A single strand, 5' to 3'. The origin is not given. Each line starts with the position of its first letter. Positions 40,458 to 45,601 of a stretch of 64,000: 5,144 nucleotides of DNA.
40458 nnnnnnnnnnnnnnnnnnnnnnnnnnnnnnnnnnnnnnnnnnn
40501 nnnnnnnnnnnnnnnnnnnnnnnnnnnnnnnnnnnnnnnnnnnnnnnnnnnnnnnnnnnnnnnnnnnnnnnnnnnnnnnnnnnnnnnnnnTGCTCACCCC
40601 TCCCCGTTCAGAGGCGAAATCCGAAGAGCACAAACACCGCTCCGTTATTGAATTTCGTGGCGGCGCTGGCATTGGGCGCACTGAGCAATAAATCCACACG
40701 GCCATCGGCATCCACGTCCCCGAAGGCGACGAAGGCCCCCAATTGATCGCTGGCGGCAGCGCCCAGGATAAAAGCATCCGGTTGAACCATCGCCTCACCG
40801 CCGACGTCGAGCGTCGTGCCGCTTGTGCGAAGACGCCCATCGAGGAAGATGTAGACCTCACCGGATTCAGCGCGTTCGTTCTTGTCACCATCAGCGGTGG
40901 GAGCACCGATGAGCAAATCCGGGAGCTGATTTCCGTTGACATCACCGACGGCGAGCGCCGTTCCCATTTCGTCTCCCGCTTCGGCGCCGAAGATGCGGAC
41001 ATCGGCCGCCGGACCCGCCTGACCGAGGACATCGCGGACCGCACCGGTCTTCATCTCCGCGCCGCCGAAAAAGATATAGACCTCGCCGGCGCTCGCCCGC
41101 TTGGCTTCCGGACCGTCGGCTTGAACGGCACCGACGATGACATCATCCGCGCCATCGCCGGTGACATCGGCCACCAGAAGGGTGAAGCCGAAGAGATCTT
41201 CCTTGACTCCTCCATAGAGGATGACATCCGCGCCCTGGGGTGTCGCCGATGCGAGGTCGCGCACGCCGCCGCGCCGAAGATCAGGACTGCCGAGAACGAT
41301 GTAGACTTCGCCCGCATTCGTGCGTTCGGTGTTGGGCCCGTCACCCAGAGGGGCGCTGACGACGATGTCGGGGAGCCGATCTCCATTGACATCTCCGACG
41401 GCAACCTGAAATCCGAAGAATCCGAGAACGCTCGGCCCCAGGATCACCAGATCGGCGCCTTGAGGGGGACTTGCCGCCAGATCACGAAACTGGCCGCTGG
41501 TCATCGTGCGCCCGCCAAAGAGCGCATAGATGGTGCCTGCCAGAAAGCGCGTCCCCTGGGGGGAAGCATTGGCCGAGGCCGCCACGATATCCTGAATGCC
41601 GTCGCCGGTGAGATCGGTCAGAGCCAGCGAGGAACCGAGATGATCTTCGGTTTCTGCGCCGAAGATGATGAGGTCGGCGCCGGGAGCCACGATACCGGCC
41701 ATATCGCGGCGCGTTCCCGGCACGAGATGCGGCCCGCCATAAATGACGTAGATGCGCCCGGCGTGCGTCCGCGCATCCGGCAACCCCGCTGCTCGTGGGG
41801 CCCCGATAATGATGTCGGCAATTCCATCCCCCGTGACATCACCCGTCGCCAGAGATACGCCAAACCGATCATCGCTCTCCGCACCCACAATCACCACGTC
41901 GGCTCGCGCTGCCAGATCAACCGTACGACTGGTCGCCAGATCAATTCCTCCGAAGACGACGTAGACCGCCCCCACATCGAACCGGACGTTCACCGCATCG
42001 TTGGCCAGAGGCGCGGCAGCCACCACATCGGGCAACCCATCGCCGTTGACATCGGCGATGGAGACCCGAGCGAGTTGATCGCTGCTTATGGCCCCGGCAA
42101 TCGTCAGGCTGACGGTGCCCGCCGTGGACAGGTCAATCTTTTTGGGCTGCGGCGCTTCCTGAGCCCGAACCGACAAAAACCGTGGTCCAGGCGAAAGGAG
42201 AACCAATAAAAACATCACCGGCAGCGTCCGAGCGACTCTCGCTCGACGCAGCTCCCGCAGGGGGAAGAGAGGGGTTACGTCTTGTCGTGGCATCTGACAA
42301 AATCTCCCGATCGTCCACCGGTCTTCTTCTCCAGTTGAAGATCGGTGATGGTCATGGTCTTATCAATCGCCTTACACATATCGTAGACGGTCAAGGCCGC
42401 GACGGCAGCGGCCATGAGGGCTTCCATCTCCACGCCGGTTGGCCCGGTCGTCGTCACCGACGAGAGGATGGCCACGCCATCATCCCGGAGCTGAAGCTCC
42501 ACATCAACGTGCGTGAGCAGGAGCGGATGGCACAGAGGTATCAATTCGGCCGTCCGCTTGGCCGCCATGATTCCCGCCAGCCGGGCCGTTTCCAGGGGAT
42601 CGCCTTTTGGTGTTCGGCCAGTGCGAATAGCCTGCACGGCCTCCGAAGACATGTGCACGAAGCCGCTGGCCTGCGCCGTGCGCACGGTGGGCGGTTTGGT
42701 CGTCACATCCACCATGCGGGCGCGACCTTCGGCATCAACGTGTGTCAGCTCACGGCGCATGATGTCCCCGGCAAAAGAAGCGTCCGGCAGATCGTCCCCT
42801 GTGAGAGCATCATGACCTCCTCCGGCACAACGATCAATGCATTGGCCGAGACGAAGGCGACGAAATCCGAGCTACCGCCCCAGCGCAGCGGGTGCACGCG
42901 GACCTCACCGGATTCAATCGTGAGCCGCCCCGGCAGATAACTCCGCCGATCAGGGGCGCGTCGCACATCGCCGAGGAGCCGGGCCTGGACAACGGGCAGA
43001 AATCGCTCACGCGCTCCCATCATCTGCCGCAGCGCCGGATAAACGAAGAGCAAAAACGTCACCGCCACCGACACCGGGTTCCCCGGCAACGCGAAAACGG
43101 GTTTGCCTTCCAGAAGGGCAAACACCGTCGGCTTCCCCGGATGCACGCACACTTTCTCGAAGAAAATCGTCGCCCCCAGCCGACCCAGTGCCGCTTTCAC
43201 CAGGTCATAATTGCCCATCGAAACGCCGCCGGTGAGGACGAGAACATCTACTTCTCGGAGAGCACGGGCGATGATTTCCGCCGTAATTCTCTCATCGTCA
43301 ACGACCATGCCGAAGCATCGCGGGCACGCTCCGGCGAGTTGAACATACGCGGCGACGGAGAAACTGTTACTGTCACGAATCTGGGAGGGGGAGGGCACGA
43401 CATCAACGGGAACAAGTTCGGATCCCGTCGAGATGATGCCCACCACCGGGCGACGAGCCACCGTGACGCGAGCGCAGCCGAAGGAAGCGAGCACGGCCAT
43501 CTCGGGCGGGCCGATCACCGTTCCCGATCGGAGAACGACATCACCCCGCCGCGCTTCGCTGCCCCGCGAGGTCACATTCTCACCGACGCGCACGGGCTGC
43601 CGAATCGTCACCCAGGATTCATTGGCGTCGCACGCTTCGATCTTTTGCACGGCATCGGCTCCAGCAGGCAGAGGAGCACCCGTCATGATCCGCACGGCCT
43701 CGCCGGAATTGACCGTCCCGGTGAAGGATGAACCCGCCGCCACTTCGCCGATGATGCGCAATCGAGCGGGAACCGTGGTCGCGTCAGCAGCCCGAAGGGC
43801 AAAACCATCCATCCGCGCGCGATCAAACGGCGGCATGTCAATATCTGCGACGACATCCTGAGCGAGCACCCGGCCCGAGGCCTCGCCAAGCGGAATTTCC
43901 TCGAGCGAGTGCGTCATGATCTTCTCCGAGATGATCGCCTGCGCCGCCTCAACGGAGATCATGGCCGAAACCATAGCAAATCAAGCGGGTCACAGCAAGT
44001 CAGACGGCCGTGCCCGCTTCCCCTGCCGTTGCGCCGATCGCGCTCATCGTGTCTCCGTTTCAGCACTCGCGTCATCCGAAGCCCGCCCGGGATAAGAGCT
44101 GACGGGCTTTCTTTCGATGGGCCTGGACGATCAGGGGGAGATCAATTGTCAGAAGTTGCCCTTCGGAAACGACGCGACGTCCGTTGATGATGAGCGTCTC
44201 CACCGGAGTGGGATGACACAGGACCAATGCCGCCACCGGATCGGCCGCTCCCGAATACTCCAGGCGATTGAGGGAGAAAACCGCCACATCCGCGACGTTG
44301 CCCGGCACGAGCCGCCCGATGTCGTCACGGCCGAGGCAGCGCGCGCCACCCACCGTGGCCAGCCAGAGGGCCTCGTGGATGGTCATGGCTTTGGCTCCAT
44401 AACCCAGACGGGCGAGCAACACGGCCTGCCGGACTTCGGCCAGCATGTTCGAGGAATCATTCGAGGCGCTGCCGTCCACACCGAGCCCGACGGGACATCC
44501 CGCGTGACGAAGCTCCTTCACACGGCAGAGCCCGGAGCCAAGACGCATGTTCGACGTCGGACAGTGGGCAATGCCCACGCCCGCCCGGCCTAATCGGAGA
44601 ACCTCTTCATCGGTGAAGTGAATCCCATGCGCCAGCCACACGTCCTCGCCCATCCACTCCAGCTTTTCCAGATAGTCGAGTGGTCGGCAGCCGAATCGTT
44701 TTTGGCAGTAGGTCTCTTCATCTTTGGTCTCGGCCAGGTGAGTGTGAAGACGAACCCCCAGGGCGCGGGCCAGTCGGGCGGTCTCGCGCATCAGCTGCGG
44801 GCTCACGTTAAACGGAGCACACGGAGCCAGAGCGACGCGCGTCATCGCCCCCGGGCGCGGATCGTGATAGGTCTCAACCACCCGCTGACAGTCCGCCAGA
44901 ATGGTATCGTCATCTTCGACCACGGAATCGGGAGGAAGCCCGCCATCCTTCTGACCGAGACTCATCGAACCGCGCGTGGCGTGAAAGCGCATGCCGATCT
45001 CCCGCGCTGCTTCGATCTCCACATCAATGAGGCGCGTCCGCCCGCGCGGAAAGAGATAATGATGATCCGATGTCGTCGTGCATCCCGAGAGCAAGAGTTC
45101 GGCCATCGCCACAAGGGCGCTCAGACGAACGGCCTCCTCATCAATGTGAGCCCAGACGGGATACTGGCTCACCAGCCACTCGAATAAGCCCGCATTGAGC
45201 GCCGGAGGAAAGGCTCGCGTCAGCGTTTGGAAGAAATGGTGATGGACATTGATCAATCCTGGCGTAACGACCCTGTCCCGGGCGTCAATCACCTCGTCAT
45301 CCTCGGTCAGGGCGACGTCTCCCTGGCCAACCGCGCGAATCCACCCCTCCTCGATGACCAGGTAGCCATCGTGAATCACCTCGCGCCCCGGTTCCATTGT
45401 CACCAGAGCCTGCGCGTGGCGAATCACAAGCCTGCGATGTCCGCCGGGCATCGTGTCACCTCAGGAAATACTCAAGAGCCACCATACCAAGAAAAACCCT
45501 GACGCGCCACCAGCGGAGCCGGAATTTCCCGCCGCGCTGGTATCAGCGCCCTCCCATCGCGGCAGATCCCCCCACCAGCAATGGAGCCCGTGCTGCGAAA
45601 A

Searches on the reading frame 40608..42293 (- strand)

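Call 35: search_protein_families(library=pfam, proteins=[window:40608-42293:-], max_evalue=0.00001)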
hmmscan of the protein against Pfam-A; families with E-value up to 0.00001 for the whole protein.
window:40608-42293:- (561 aa): 2 families
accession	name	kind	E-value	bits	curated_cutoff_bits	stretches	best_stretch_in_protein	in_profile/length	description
PF01839.29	FG-GAP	-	9.7e-57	188.5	22.1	6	144-184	1-37/37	FG-GAP repeat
PF13517.12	FG-GAP_3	-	5.7e-15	56.1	26.9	0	227-312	1-61/61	FG-GAP-like repeat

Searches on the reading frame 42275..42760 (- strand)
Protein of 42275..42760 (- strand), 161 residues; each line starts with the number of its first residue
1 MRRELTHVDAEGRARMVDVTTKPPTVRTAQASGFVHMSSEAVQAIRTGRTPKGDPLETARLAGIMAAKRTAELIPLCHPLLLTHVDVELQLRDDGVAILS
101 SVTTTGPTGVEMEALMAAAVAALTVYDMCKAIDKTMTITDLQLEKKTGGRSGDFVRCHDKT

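Call 73: search_protein_families(library=pfam, proteins=[window:42275-42760:-], max_evalue=0.00001)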
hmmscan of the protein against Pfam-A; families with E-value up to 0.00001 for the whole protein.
window:42275-42760:- (161 aa): 1 family
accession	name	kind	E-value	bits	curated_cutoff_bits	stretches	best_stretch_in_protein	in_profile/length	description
PF01967.27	MoaC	-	8.6e-56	188.1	27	1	16-149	1-136/136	MoaC family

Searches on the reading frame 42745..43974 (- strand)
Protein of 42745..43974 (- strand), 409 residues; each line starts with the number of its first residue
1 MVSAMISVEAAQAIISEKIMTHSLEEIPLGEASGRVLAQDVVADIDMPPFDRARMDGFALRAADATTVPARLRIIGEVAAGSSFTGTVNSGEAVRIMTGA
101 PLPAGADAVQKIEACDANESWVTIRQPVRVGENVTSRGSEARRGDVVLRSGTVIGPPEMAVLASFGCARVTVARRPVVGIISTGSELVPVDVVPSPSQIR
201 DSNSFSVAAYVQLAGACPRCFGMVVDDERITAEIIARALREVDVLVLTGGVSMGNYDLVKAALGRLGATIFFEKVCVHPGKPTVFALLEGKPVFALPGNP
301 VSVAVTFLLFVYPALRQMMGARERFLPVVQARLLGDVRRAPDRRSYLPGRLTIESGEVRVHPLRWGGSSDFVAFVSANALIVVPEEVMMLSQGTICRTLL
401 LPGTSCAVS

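Call 35: search_protein_families(library=pfam, proteins=[window:42745-43974:-], max_evalue=0.00001)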
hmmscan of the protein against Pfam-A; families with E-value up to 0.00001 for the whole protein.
window:42745-43974:- (409 aa): 3 families
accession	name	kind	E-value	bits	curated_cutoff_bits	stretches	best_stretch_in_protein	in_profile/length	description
PF03453.22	MoeA_N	-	4.1e-46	157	30.8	1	6-166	1-160/160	MoeA N-terminal region (domain I and II)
PF00994.29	MoCF_biosynth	-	2.6e-28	99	26.6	1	179-316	1-143/144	Probable molybdopterin binding domain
PF03454.20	MoeA_C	-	5.2e-15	55.9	22.1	1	330-399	1-70/72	MoeA C-terminal region (domain IV)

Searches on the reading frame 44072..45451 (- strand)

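Call 35: search_protein_families(library=pfam, proteins=[window:44072-45451:-], max_evalue=0.00001)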
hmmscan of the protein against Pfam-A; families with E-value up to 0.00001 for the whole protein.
window:44072-45451:- (459 aa): 2 families
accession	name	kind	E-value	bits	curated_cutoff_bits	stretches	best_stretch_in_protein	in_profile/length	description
PF01979.26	Amidohydro_1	-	1.9e-61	208.7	25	1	61-427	1-345/345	Amidohydrolase family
PF07969.17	Amidohydro_3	-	7.9e-20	72.2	29.7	1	203-428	248-472/472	Amidohydrolase family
